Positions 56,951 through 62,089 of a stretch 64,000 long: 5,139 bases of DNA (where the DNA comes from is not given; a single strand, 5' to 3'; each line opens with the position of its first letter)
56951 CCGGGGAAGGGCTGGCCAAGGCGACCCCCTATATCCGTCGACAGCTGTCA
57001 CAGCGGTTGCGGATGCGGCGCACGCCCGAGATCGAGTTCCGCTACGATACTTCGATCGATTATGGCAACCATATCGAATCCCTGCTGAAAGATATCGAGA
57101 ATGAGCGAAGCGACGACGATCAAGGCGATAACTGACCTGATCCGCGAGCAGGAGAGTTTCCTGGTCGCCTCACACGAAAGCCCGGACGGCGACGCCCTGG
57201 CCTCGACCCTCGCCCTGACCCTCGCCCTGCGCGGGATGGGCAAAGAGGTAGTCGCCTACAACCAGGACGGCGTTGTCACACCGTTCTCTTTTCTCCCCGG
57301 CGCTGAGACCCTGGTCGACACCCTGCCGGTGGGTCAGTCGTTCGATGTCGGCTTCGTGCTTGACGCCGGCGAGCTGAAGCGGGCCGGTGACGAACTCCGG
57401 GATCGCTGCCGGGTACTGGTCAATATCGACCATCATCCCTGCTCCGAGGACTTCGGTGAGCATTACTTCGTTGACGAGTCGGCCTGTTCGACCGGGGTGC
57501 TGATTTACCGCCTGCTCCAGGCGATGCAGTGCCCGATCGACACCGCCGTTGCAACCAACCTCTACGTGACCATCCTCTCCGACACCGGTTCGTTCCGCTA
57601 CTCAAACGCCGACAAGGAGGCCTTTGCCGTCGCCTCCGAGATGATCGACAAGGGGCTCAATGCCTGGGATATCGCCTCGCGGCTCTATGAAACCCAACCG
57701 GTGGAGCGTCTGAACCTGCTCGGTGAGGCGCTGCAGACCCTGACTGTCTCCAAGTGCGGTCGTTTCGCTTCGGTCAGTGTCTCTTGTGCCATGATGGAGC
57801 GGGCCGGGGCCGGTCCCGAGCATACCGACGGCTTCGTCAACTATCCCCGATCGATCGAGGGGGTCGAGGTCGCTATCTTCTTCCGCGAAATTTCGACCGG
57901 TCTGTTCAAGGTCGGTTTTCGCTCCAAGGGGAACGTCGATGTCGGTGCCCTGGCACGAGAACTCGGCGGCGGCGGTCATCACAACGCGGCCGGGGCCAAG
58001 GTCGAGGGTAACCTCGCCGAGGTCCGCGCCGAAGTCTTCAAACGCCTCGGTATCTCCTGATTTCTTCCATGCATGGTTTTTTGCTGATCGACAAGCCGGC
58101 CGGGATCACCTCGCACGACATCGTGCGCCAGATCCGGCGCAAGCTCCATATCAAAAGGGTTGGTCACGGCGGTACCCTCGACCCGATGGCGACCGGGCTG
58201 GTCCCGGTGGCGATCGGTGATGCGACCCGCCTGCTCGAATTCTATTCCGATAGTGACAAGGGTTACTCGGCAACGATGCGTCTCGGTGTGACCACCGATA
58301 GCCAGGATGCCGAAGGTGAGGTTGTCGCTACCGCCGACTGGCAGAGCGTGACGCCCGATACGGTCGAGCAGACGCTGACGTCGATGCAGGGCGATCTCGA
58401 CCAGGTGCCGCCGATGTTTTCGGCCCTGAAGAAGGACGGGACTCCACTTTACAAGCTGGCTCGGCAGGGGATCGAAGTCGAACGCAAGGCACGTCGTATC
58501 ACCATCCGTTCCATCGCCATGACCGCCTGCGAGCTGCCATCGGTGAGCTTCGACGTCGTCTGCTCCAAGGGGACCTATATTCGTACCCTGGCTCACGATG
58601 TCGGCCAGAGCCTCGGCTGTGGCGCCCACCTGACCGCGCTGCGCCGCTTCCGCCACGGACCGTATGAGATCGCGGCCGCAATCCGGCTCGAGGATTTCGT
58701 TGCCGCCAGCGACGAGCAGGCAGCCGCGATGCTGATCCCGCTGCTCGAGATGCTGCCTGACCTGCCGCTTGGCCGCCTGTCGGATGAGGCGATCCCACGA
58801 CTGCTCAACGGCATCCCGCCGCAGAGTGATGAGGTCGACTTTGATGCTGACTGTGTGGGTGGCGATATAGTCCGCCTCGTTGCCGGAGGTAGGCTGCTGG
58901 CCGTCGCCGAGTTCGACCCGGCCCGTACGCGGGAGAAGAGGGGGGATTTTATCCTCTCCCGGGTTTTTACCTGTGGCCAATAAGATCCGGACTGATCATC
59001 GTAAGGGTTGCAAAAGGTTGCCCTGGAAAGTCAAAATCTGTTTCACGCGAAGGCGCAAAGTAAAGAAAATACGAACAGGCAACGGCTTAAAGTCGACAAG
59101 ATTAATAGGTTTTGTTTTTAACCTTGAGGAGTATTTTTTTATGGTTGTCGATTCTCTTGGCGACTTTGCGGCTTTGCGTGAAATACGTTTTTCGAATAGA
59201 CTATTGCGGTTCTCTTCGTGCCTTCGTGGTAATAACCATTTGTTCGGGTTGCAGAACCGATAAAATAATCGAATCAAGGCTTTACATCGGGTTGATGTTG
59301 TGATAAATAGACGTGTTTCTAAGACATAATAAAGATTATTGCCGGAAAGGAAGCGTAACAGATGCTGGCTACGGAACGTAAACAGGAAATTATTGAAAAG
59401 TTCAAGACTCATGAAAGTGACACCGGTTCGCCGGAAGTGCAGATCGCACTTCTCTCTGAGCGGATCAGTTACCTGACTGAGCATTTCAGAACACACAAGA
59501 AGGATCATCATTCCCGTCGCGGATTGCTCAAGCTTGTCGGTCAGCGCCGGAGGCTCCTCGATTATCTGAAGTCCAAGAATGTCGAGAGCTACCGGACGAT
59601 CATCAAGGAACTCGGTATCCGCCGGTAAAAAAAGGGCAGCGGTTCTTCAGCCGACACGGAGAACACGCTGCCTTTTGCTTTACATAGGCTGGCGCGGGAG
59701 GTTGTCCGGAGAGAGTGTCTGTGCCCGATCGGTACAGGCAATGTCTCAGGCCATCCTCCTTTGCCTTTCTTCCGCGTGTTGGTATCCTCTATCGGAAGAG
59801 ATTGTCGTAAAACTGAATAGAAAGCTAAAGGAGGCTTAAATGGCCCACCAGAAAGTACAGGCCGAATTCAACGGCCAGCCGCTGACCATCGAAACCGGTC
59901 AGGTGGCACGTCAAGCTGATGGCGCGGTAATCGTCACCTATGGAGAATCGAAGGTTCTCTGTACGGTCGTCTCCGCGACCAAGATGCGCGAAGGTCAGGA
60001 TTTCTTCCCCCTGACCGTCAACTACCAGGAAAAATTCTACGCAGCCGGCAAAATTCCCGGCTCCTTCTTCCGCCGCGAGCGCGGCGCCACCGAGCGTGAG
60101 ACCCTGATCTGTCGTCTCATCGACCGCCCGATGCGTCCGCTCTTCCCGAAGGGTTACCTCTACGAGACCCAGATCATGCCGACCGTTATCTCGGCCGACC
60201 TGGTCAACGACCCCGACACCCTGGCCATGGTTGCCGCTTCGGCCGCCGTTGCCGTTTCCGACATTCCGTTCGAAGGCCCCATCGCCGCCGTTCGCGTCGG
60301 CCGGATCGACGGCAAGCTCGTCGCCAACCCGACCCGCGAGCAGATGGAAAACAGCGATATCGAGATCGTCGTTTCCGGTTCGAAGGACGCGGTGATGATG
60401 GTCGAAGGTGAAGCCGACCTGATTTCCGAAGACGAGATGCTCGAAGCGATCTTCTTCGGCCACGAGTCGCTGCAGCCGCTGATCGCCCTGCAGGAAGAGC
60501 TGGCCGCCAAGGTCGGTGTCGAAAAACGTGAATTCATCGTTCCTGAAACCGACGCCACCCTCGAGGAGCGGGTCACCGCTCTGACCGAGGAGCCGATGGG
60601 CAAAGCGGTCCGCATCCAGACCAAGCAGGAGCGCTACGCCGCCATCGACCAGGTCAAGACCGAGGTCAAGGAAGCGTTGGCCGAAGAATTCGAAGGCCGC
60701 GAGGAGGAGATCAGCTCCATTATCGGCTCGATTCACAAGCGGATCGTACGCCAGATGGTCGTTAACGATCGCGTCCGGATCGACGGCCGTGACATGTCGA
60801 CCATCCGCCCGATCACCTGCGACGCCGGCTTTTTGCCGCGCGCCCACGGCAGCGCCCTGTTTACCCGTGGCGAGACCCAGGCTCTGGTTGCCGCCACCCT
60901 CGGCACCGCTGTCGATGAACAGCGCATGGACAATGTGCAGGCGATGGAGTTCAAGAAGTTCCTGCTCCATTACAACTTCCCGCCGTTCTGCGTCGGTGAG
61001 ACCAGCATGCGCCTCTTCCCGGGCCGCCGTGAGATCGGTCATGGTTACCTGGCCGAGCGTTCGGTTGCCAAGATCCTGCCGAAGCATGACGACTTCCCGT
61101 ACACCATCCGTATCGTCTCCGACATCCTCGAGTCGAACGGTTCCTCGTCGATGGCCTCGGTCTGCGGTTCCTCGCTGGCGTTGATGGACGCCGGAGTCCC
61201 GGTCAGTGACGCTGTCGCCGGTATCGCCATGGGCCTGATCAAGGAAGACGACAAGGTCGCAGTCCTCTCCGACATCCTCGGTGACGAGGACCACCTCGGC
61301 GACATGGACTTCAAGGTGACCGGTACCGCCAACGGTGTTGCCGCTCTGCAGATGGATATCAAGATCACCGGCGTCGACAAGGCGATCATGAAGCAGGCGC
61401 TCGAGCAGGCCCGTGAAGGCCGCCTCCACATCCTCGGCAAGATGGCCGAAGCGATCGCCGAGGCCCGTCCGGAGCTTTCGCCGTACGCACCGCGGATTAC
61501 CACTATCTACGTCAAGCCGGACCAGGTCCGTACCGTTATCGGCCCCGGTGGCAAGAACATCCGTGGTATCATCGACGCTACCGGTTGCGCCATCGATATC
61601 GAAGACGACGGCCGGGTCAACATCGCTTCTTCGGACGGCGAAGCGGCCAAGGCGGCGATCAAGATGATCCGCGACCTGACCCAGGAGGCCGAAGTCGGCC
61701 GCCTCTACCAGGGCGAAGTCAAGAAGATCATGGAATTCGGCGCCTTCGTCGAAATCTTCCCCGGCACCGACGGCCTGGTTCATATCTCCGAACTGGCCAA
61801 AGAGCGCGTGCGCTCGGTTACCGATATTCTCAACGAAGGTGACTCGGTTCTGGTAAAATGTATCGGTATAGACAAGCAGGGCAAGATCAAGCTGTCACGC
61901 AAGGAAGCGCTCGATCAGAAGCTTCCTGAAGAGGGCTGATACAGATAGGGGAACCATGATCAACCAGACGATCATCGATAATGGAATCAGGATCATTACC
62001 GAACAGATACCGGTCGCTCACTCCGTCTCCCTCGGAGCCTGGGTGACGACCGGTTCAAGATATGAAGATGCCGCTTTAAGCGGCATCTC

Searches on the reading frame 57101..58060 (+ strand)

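Call 41: search_protein_families(library=pfam, proteins=[window:57101-58060:+], max_evalue=0.000001)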
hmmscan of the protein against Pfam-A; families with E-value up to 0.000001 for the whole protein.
window:57101-58060:+ (319 aa): 2 families
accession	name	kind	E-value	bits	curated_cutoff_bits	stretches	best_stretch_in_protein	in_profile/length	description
PF02272.25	DHHA1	-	2.6e-13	50.8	25.9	1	234-312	10-96/102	DHHA1 domain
PF01368.27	DHH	-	3.3e-12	47.2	28.1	1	20-156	2-123/125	DHH family, N-terminal domain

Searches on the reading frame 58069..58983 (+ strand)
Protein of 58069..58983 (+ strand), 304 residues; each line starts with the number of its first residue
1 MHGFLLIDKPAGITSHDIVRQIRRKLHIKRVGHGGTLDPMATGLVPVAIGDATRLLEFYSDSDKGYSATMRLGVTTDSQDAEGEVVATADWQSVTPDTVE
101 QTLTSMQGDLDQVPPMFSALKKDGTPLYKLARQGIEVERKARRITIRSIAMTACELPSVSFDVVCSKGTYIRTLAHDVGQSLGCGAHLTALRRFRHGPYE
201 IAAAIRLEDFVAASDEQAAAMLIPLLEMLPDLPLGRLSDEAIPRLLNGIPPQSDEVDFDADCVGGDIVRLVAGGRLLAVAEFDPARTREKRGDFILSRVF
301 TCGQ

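Call 41: search_protein_families(library=pfam, proteins=[window:58069-58983:+], max_evalue=0.000001)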
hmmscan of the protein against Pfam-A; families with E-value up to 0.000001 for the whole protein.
window:58069-58983:+ (304 aa): 2 families
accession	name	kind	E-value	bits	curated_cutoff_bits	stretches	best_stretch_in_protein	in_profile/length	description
PF01509.24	TruB_N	-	8.6e-57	192.1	27.3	1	23-171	1-149/149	TruB family pseudouridylate synthase (N terminal domain)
PF16198.10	TruB_C_2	-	3.2e-13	50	29.3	1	172-225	1-61/66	tRNA pseudouridylate synthase B C-terminal domain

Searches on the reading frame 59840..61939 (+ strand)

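Call 24: search_protein_families(library=pfam, proteins=[window:59840-61939:+], max_evalue=0.00001)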
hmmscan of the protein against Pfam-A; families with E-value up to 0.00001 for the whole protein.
window:59840-61939:+ (699 aa): 5 families
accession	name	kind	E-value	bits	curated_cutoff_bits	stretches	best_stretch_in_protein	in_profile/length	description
PF01138.27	RNase_PH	-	1.2e-59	200.8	25.5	2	322-454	2-130/130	3' exoribonuclease family, domain 1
PF03725.20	RNase_PH_C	-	9.3e-29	99.6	20.8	2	146-209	1-66/67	3' exoribonuclease family, domain 2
PF03726.19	PNPase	-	4.8e-19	69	24.6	1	241-318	2-81/81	Polyribonucleotide nucleotidyltransferase, RNA binding domain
PF00575.29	S1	-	1.2e-16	61.2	22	1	617-688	2-74/74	S1 RNA binding domain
PF00013.35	KH_1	-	1.4e-11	44.4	21.5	1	554-612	2-66/66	KH domain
